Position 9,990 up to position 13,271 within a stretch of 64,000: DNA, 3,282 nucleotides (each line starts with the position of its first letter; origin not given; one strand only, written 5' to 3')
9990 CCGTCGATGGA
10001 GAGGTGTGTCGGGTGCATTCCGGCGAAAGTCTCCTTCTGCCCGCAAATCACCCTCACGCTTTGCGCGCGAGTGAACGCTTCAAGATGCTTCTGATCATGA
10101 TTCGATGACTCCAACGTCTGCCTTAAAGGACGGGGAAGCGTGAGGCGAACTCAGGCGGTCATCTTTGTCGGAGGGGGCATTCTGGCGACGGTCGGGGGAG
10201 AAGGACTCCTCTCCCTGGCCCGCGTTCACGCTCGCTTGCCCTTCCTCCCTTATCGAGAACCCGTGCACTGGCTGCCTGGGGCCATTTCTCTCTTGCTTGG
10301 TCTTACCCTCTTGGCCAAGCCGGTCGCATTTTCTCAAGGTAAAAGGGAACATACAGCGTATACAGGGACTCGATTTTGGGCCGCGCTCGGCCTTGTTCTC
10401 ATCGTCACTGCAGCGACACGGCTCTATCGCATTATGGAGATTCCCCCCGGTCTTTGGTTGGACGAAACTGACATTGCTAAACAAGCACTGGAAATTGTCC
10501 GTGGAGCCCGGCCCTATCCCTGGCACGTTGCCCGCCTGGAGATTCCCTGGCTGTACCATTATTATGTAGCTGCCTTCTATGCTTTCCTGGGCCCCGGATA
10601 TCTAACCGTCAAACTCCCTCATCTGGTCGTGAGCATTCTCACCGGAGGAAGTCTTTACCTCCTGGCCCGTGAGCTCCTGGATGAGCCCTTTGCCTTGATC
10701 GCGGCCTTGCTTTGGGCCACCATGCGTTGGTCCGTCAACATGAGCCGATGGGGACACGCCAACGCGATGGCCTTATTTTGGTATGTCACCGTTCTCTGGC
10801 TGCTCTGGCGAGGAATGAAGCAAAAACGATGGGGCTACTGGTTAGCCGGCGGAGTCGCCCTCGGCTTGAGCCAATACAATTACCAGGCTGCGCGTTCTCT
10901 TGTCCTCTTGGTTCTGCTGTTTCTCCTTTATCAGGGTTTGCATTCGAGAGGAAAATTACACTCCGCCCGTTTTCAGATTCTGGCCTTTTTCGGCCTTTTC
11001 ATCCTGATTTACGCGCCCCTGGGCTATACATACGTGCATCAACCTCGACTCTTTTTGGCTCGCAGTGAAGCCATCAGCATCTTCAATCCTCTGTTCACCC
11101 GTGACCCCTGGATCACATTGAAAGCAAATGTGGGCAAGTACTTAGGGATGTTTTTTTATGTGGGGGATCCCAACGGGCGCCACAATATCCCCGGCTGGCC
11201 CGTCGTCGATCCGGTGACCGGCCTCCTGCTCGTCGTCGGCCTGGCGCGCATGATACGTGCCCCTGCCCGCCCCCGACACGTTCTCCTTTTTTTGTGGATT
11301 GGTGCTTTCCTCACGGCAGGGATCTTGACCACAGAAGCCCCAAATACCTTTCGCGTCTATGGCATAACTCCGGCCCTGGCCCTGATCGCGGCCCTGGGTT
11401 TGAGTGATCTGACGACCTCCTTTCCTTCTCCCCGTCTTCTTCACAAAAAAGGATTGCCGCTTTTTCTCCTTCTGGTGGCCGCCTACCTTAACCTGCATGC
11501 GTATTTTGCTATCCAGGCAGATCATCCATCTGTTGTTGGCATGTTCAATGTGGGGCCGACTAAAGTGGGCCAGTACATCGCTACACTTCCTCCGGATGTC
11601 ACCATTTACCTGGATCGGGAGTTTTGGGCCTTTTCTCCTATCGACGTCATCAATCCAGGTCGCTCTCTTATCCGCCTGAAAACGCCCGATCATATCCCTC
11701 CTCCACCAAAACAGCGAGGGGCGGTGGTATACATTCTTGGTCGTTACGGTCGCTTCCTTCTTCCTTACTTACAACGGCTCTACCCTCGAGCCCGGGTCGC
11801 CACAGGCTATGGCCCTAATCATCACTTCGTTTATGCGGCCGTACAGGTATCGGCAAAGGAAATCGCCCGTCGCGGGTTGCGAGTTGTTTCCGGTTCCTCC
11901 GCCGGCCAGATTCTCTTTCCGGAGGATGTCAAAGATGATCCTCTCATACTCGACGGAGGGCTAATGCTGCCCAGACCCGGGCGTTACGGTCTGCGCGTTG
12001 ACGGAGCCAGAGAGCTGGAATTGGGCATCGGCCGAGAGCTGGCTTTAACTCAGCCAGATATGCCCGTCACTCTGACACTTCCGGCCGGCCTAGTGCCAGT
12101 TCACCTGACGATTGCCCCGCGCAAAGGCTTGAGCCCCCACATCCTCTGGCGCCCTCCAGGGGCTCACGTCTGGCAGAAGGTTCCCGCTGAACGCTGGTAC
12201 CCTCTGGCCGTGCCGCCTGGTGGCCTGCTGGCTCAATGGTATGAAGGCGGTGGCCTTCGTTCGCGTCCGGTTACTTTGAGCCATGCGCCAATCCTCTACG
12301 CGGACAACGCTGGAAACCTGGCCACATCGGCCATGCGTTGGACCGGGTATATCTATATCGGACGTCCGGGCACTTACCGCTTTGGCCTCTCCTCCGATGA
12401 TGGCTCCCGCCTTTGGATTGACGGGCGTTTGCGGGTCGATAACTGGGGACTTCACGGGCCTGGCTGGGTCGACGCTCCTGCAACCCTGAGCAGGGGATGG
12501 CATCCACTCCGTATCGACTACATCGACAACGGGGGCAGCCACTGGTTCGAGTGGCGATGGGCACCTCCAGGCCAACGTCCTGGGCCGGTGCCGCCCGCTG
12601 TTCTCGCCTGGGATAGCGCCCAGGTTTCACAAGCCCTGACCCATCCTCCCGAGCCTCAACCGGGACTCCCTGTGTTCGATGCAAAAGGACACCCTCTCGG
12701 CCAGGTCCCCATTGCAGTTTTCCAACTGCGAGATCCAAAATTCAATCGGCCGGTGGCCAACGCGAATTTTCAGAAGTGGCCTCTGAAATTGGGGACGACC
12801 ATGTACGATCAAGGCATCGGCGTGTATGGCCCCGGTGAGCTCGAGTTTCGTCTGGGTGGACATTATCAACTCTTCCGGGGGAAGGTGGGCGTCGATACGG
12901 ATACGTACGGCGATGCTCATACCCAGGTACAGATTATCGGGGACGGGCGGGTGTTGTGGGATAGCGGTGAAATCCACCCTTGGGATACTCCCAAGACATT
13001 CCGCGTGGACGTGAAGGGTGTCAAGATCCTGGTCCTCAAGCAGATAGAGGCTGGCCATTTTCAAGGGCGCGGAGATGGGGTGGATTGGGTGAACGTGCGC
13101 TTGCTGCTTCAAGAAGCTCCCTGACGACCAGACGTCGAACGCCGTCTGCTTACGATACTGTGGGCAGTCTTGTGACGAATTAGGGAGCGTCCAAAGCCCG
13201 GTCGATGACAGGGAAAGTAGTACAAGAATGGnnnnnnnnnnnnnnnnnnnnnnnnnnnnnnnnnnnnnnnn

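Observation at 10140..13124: Membrane GT-C glycosyltransferase fused to PA14 and NPCBM lectin-like domains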

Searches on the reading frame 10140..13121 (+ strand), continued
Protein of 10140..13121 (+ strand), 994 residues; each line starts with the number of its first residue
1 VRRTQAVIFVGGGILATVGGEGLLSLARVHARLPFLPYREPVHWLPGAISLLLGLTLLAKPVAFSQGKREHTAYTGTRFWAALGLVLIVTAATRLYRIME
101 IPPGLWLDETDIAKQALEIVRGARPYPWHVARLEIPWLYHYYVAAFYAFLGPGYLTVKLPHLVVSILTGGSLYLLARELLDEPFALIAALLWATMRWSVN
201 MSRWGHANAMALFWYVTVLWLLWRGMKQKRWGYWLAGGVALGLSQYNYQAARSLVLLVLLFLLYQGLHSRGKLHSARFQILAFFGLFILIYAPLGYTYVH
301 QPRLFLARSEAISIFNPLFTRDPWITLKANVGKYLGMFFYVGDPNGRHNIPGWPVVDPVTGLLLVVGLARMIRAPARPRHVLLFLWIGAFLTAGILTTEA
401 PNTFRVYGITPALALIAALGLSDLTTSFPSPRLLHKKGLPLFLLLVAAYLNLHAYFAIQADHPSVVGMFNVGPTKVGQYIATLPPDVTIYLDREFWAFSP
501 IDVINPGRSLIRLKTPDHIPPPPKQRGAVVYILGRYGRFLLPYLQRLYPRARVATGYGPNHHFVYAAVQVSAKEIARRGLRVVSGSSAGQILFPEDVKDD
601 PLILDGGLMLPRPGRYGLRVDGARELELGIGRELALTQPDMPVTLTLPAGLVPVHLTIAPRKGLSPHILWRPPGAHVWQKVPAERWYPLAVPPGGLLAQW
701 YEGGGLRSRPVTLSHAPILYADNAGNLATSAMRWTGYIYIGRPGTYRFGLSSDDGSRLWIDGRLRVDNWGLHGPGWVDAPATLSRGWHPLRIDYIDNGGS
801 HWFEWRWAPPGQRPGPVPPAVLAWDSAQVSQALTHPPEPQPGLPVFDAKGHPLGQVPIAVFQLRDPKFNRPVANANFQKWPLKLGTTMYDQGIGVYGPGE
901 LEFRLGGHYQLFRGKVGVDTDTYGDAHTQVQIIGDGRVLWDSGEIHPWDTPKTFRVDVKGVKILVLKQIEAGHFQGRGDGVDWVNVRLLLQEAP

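Call 69: find_encoding_contigs(protein=P0088, flank=10000, max_places=1)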
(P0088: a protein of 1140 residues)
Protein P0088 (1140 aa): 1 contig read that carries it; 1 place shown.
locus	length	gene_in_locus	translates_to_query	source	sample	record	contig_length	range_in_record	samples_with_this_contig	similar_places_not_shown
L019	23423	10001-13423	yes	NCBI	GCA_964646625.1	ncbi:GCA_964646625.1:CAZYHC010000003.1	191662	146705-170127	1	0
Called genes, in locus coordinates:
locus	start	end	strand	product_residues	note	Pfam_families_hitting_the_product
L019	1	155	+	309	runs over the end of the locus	PF10114:PocR, PF01740:STAS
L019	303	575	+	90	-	-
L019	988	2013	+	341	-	PF03734:YkuD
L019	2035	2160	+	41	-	-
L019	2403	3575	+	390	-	PF00089:Trypsin, PF13365:Trypsin_2, PF00595:PDZ (faint), PF13180:PDZ_2, PF17820:PDZ_6 (faint)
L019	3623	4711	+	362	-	PF18854:baeRF_family10, PF18844:baeRF_family2, PF18845:baeRF_family3 (weak), PF18859:acVLRF1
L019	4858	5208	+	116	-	PF01245:Ribosomal_L19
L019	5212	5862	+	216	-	PF01351:RNase_HII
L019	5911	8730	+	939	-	PF13231:PMT_2, PF07691:PA14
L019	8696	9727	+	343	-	PF01636:APH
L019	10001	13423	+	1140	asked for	PF02366:PMT, PF13231:PMT_2, PF07691:PA14, PF06739:SBBP (faint), PF08450:SGL (faint), PF25021:TEN_NHL (faint), PF01436:NHL (weak)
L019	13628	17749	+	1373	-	PF16927:HisKA_7TM, PF00989:PAS, PF08448:PAS_4, PF13426:PAS_9, PF01590:GAF, PF13185:GAF_2, PF13492:GAF_3, PF07568:HisKA_2, +4 more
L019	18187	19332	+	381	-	PF08442:ATP-grasp_2, PF13549:ATP-grasp_5, PF24948:Citrate_synth_N, PF00549:Ligase_CoA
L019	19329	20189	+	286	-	PF02629:CoA_binding, PF00549:Ligase_CoA, PF13607:Succ_CoA_lig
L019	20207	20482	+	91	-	PF14697:Fer4_21 (faint), PF25160:LdpA_Fe-S-bd (faint), PF13484:Fer4_16 (faint), PF12797:Fer4_2 (faint), PF00037:Fer4 (weak), PF13237:Fer4_10 (weak), PF12838:Fer4_7, PF13187:Fer4_9 (weak), +2 more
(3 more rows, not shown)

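Call 70: find_homologous_proteins(query=P0101, max_evalue=1e-30)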
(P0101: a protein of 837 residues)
Query P0101 (837 aa): 27 proteins with E <= 1e-30 among 8000 candidates.
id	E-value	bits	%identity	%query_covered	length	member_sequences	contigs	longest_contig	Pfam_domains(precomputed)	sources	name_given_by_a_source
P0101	0.0e+0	1884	100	100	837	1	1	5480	PF07691.18,PF02366.25,PF13231.13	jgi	jgi:4-amino-4-deoxy-L-arabinose transferase-like glycosyltransferase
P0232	0.0e+0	1645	87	100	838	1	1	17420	PF07691.18,PF02366.25,PF13231.13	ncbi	ncbi:MAG: PA14 domain-containing protein [Anaerolineae bacterium]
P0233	2.4e-167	577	39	96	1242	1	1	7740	PF07691.18,PF17170.11,PF24684.2,PF01436.28,PF25021.2,PF06739.18,PF08450.19,PF13231.13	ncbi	-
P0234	3.2e-162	560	39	96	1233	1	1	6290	PF07691.18,PF17170.11,PF01436.28,PF25021.2,PF06739.18,PF08450.19,PF13231.13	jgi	jgi:DNA-binding beta-propeller fold protein YncE/4-amino-4-deoxy-L-arabinose transferase-like glycos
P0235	6.6e-158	546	39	96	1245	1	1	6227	PF07691.18,PF17170.11,PF01436.28,PF25021.2,PF06739.18,PF08450.19,PF13231.13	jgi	jgi:DNA-binding beta-propeller fold protein YncE/4-amino-4-deoxy-L-arabinose transferase-like glycos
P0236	5.1e-157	543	38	96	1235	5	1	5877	PF07691.18,PF17170.11,PF01436.28,PF25021.2,PF06739.18,PF08450.19,PF13231.13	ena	-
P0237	2.7e-153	530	38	95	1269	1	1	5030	PF07691.18,PF17170.11,PF24684.2,PF01436.28,PF25021.2,PF06739.18,PF08450.19,PF13231.13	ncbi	-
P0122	1.6e-126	442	35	92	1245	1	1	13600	PF07691.18,PF02366.25,PF17170.11,PF01436.28,PF25021.2,PF08450.19,PF13231.13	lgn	-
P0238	3.2e-124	434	36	91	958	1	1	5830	PF07691.18,PF04886.17,PF13231.13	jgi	jgi:hypothetical protein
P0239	8.0e-119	416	33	99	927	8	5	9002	PF07691.18,PF13231.13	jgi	jgi:4-amino-4-deoxy-L-arabinose transferase-like glycosyltransferase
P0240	7.0e-112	393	34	92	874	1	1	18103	PF07691.18,PF13231.13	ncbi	-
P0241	1.2e-105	373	35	99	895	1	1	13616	PF07691.18,PF13231.13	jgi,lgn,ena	-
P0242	7.0e-100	354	34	75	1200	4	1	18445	PF07691.18,PF17170.11,PF23500.2,PF24684.2,PF01436.28,PF25021.2,PF08450.19,PF13231.13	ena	-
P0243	1.3e-98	349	33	74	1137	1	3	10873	PF07691.18,PF17170.11,PF01436.28,PF25021.2,PF08450.19,PF13231.13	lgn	-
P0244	2.0e-84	302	29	99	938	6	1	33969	PF07691.18,PF13231.13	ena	-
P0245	5.8e-69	251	33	59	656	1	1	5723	PF13231.13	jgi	jgi:4-amino-4-deoxy-L-arabinose transferase-like glycosyltransferase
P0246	1.8e-54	203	28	94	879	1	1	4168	PF07691.18,PF13231.13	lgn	-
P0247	1.2e-43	168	30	49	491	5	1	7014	PF13231.13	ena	-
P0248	1.2e-41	161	32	38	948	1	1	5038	PF13231.13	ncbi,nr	ncbi:MAG: glycosyltransferase family 39 protein, partial [Chloroflexi bacterium]|nr:glycosyltransfer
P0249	1.3e-39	154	29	51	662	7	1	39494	PF02366.25,PF13231.13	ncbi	-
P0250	3.1e-36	143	34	41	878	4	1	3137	PF13231.13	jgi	jgi:4-amino-4-deoxy-L-arabinose transferase-like glycosyltransferase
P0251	3.2e-36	143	30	48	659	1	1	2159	PF13231.13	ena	-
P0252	5.5e-36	142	28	41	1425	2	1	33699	PF13231.13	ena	-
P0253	3.8e-35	140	28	48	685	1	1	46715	PF13231.13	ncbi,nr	ncbi:MAG: glycosyltransferase family 39 protein [Anaerolineae bacterium]|nr:glycosyltransferase fami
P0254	9.9e-35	138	33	42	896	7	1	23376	PF13231.13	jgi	-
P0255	1.4e-32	131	27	39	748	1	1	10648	PF13231.13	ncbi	-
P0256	1.6e-32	131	27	60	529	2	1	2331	PF13231.13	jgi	jgi:4-amino-4-deoxy-L-arabinose transferase-like glycosyltransferase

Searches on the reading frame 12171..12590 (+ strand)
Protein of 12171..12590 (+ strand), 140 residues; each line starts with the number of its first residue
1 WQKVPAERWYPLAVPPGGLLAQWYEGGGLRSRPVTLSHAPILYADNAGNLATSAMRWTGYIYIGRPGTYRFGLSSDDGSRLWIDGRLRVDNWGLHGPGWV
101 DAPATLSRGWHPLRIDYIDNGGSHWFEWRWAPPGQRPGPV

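Call 65: search_solved_structures(query=window:12171-12590:+, max_evalue=10, show_alignments=5)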
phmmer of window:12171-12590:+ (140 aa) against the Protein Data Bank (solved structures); distinct sequences matched with E-value up to 10: 27.
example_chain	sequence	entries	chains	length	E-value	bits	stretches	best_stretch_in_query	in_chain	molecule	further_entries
6qdi_A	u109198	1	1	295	3.4e-17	66.2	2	54-97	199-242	PA14 domain-containing protein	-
6qe7_A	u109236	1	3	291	1.3e-12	51.3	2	51-95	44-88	Anti-sigma-I factor RsgI3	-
6m8m_A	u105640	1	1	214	0.004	20.4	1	49-124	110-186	Putative large adhesion protein (Lap) involved in biofilm formation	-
7kmp_A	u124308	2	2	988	0.011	18.9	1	54-99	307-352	Alpha-xylosidase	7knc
6x7j_A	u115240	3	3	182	0.012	18.8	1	44-127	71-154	Antifreeze protein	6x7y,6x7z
9s8a_A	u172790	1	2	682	0.012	18.8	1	55-134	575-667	Sulfatase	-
6x8y_A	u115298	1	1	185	0.012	18.8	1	44-127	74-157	Antifreeze protein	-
6x9m_A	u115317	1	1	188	0.013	18.7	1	44-127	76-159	Antifreeze protein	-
5j6y_A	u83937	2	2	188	0.013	18.7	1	44-127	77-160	Antifreeze protein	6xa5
6xac_A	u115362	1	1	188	0.013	18.7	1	44-127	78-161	Antifreeze protein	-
6x8a_A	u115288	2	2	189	0.013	18.7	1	44-127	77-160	Antifreeze protein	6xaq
6x8d_A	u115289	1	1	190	0.013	18.7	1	44-127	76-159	Antifreeze protein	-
6x7x_A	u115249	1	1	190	0.013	18.7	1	44-127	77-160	Antifreeze protein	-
6x9p_A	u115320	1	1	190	0.013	18.7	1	44-127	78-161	Antifreeze protein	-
6x95_A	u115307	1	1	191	0.013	18.7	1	44-127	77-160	Antifreeze protein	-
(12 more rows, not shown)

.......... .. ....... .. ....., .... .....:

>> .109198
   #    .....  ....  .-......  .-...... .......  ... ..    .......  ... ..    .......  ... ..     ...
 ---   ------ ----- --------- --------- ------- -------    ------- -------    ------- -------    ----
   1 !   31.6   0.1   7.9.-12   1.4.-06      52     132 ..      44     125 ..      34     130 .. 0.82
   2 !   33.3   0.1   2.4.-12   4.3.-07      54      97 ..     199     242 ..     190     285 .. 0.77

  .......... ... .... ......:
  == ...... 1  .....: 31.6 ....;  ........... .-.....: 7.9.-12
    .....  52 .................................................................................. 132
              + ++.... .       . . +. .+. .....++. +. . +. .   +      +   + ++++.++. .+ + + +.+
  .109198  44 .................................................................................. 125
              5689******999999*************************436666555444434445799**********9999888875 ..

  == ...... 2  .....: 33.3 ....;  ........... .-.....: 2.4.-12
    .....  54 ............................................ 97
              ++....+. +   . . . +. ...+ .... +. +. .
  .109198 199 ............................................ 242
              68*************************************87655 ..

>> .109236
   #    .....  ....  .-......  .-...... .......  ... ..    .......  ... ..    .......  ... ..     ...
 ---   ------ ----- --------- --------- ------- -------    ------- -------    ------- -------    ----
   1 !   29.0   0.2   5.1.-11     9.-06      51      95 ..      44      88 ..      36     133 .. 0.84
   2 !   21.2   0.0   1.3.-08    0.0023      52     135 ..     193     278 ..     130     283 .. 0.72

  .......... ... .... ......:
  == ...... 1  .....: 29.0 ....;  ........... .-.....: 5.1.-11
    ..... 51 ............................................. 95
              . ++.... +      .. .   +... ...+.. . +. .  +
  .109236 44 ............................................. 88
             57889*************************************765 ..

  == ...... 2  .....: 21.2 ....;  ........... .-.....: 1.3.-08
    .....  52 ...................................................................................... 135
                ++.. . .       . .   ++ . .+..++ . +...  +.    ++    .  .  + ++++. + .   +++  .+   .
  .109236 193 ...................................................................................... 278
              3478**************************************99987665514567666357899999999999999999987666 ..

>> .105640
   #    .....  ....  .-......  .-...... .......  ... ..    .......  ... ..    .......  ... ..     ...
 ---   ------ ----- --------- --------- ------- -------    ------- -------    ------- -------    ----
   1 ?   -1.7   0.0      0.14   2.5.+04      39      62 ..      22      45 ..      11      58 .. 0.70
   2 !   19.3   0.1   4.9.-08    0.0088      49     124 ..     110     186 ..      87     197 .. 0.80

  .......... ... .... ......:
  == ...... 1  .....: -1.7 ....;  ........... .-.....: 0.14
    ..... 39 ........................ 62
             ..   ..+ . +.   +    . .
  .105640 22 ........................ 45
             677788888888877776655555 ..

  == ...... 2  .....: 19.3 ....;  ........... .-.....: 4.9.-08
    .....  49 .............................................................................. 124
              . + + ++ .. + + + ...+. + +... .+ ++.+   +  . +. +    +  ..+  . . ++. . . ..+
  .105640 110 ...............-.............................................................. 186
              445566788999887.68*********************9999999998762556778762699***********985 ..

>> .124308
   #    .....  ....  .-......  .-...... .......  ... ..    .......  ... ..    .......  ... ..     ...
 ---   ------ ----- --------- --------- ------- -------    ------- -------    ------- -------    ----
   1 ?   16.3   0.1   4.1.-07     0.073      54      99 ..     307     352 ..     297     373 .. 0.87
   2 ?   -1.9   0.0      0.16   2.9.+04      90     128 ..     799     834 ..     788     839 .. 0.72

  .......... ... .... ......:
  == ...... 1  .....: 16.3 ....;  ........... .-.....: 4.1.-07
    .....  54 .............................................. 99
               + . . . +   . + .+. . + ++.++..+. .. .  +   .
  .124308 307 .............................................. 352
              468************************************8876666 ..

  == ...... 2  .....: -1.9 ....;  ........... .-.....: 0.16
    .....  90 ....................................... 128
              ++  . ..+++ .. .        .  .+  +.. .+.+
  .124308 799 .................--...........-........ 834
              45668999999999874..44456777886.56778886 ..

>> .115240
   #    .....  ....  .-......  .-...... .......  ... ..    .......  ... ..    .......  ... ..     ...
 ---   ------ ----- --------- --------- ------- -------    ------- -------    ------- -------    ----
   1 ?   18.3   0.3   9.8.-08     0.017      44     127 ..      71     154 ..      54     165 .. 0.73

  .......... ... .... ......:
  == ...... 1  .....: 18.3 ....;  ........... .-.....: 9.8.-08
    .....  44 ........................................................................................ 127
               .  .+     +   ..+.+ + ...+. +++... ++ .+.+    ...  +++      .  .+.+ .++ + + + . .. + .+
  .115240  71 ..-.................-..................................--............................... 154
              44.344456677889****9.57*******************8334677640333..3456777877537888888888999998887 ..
